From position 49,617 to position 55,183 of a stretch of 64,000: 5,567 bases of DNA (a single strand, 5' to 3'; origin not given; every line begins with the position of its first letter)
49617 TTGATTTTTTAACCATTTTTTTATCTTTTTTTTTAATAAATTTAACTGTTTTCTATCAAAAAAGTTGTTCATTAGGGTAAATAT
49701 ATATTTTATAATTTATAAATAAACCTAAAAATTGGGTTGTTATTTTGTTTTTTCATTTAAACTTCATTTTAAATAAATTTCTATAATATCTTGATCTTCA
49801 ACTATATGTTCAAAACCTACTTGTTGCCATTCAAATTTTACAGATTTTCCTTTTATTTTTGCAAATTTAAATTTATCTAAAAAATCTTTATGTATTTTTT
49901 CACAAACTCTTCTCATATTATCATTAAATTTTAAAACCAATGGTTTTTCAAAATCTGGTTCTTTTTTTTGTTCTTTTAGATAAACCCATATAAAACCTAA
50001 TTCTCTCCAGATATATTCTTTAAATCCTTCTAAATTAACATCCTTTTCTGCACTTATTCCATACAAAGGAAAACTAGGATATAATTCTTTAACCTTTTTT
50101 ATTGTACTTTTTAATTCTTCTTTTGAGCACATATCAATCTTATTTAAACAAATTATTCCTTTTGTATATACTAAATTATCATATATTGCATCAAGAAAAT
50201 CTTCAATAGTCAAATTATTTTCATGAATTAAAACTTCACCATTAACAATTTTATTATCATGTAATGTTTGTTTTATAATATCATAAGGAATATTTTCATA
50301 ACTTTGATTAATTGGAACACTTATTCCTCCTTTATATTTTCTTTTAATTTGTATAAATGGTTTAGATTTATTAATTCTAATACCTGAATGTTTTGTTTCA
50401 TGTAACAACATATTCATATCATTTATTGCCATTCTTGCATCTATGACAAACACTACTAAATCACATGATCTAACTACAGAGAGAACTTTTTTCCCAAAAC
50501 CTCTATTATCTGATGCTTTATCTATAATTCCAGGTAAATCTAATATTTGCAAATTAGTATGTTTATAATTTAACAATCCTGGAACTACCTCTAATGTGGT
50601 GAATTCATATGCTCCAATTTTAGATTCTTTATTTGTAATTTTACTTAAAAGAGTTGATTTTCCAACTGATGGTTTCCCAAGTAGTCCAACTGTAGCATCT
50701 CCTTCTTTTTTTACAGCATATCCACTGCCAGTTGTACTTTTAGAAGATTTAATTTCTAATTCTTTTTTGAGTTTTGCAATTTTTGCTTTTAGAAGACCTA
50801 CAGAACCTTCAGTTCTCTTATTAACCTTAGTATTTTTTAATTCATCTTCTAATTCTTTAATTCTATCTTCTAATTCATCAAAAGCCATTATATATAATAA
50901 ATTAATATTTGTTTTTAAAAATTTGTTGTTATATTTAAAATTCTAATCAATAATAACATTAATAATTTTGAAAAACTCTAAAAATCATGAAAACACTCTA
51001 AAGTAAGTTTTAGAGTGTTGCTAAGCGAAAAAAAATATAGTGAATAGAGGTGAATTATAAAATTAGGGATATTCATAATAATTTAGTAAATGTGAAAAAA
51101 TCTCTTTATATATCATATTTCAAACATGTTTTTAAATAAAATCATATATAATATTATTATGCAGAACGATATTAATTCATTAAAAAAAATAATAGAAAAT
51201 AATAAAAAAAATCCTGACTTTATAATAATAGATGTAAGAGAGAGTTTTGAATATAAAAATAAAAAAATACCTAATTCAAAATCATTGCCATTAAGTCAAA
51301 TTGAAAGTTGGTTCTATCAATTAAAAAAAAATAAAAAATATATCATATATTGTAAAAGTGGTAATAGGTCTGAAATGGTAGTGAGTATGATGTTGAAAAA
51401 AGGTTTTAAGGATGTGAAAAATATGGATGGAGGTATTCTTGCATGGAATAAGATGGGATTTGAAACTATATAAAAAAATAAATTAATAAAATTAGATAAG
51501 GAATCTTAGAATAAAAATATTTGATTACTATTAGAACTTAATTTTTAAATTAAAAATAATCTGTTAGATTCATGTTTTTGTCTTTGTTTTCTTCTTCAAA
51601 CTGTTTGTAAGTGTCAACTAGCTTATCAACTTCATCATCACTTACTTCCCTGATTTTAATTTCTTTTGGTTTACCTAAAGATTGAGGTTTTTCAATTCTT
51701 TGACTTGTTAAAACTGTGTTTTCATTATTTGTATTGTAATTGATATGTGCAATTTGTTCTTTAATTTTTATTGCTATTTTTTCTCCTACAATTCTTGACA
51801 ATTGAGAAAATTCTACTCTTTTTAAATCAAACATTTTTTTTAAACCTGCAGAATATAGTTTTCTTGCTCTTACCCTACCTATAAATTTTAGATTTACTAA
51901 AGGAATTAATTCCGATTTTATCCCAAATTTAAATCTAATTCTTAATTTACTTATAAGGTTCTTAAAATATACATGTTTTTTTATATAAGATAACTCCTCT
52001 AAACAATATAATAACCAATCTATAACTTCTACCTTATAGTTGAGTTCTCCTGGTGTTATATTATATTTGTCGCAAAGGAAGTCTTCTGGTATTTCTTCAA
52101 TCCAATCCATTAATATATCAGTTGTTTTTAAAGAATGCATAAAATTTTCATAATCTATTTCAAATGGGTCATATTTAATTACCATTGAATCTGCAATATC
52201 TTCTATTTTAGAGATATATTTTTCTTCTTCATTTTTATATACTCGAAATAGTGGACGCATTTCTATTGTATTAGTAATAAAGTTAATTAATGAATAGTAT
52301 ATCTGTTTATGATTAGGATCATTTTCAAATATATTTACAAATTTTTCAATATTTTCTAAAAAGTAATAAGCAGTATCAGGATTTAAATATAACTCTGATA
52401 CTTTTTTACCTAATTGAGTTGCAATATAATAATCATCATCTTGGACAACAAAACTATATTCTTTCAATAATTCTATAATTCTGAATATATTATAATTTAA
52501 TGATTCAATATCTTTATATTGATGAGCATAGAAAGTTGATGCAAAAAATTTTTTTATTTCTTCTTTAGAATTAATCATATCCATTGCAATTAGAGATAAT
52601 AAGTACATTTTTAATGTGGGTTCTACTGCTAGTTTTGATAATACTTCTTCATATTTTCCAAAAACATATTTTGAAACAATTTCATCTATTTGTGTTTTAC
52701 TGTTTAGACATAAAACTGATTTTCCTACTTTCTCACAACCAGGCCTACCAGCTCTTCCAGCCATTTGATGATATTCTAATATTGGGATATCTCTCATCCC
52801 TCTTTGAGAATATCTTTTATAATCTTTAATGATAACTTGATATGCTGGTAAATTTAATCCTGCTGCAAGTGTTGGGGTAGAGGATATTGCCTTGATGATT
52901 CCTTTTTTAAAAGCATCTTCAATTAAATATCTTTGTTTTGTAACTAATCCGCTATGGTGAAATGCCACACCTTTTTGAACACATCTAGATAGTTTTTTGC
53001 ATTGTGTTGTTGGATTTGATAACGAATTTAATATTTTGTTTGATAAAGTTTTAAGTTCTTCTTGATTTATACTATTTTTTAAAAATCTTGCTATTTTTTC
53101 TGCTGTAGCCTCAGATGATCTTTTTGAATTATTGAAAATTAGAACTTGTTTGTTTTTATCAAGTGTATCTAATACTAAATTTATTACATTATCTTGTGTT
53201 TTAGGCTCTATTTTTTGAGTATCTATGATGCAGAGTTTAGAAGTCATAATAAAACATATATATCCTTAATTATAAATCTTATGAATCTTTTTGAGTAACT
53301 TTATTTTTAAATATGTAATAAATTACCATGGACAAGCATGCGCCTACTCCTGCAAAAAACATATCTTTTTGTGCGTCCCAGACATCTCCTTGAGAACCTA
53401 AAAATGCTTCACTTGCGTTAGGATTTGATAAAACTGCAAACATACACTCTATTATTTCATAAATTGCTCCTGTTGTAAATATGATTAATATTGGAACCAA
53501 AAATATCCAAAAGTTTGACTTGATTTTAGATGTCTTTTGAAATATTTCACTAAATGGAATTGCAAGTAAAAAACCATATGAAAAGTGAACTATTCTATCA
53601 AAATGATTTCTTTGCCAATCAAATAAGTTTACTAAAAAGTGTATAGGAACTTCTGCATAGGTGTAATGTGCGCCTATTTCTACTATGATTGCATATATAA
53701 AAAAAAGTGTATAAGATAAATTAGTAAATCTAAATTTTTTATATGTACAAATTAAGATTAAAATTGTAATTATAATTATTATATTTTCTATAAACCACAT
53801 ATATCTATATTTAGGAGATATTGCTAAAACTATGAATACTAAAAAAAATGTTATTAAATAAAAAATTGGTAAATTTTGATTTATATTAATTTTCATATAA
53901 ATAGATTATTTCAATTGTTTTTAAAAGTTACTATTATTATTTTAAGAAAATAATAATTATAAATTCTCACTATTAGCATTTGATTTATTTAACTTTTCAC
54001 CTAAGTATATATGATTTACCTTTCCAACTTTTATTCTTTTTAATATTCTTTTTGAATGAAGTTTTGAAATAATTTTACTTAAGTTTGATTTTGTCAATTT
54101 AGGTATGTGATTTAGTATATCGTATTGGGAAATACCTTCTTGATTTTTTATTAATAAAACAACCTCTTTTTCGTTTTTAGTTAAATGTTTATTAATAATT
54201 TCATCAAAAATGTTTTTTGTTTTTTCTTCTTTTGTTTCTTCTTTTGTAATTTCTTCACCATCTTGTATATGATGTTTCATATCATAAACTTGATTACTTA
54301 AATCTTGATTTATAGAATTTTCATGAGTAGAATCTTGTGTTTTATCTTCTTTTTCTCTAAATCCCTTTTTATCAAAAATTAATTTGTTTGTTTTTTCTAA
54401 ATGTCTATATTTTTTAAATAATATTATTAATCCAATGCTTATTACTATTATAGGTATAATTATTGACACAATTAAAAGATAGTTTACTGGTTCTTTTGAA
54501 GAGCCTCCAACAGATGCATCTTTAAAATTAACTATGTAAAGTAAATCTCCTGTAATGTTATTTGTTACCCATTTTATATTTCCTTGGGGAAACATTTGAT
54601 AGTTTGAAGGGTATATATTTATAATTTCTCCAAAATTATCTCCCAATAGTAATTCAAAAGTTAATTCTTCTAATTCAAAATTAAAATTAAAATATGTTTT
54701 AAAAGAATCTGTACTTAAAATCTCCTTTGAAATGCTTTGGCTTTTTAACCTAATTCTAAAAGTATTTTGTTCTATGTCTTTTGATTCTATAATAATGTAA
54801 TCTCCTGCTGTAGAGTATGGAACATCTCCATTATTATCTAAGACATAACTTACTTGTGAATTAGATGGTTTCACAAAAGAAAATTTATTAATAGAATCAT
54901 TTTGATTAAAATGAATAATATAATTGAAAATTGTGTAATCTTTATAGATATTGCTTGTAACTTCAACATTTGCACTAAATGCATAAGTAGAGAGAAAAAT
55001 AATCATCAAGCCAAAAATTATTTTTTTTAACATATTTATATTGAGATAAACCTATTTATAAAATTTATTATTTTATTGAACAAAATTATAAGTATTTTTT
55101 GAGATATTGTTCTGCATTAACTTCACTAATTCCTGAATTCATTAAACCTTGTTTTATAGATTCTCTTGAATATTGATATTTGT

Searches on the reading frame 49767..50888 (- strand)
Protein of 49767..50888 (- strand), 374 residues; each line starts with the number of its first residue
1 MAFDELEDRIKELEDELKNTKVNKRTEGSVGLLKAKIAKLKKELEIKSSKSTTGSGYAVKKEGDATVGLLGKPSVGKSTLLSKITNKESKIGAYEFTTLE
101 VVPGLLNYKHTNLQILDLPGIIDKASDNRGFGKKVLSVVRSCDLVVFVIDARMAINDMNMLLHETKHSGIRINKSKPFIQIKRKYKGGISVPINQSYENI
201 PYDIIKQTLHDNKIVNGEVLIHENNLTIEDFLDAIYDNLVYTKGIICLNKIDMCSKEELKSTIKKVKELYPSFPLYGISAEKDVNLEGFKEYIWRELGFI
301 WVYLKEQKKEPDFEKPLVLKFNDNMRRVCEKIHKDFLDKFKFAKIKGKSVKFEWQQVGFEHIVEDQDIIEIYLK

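Call 53: search_protein_families(library=pfam, proteins=[window:49767-50888:-], max_evalue=0.001)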
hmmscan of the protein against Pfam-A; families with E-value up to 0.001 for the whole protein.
window:49767-50888:- (374 aa): 7 families
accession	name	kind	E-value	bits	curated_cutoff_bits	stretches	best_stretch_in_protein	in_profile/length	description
PF16897.10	MMR_HSR1_Xtn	-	1e-22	80.6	35.2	1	186-298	1-105/106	C-terminal region of MMR_HSR1 domain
PF01926.29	MMR_HSR1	-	2.2e-22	79.7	21.9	1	66-165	1-99/113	50S ribosome-binding GTPase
PF02421.24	FeoB_N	-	3e-15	56.5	27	1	66-162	2-99/156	Ferrous iron transport protein B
PF02824.27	TGS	-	3e-08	34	22.2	1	301-371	2-58/60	TGS domain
PF00009.33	GTP_EFTU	-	3.7e-08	33.6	26.5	0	243-287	123-176/188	Elongation factor Tu GTP binding domain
PF03193.22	RsgA_GTPase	-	5.1e-06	26.8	30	0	228-293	42-104/174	RsgA GTPase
PF00350.29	Dynamin_N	-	6.5e-05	23.5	27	0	110-157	100-144/168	Dynamin family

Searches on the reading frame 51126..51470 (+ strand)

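Call 53: search_protein_families(library=pfam, proteins=[window:51126-51470:+], max_evalue=0.001)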
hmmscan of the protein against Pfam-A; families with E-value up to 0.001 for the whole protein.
window:51126-51470:+ (115 aa): 1 family
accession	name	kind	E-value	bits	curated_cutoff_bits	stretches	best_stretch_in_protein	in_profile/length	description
PF00581.25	Rhodanese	-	2.9e-19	69.8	22.2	1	24-109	6-101/102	Rhodanese-like domain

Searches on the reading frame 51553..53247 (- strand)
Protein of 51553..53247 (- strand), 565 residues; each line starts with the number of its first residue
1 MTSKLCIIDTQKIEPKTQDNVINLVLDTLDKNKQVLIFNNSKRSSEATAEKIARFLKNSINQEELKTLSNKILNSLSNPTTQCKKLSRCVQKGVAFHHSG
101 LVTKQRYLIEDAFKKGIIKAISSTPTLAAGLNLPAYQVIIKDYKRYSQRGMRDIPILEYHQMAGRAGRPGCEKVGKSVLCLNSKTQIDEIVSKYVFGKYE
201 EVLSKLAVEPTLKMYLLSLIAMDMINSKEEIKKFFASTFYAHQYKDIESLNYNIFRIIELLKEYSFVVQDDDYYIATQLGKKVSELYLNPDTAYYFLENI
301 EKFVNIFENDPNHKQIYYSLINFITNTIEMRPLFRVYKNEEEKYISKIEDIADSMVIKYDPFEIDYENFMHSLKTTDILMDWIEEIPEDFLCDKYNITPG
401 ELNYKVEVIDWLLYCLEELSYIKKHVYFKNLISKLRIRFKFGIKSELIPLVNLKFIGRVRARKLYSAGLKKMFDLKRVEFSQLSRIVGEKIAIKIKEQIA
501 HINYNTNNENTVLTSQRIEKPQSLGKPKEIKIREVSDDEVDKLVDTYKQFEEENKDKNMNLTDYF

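Call 53: search_protein_families(library=pfam, proteins=[window:51553-53247:-], max_evalue=0.001)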
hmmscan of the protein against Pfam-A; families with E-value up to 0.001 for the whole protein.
window:51553-53247:- (565 aa): 4 families
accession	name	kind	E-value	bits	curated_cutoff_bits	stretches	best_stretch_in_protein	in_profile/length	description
PF21280.2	Helicase_dom4_arc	-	2.2e-26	92.6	27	1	320-442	3-125/125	Archaeal helicase, domain 4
PF00271.37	Helicase_C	-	1.1e-10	42.1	23.5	1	83-170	31-110/110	Helicase conserved C-terminal domain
PF20470.4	HTH_61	-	4.3e-05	24.2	24.3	1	175-267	1-91/92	Helix-turn-helix domain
PF14520.12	HHH_5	-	0.00015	22.6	27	1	450-499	4-55/57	Helix-hairpin-helix domain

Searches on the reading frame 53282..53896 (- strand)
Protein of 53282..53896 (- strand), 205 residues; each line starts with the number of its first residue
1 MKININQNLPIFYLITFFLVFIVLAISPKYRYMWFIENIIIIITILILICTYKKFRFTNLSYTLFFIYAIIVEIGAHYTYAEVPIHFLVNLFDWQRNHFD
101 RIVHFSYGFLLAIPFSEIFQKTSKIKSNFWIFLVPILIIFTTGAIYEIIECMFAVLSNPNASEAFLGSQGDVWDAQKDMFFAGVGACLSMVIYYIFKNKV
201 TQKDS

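Call 53: search_protein_families(library=pfam, proteins=[window:53282-53896:-], max_evalue=0.001)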
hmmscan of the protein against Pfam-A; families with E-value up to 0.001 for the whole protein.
window:53282-53896:- (205 aa): 1 family
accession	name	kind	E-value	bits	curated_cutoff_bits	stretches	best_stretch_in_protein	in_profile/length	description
PF09997.14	DUF2238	-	1.3e-50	171.4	26.4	1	42-182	1-140/140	Predicted membrane protein (DUF2238)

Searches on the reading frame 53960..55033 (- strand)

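Call 53: search_protein_families(library=pfam, proteins=[window:53960-55033:-], max_evalue=0.001)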
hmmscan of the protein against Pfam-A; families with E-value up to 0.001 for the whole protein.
window:53960-55033:- (358 aa): 1 family
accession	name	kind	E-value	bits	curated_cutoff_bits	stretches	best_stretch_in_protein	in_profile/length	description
PF24034.1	DUF7343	-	5.8e-06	26.5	27.6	1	285-344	2-61/62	Domain of unknown function (DUF7343)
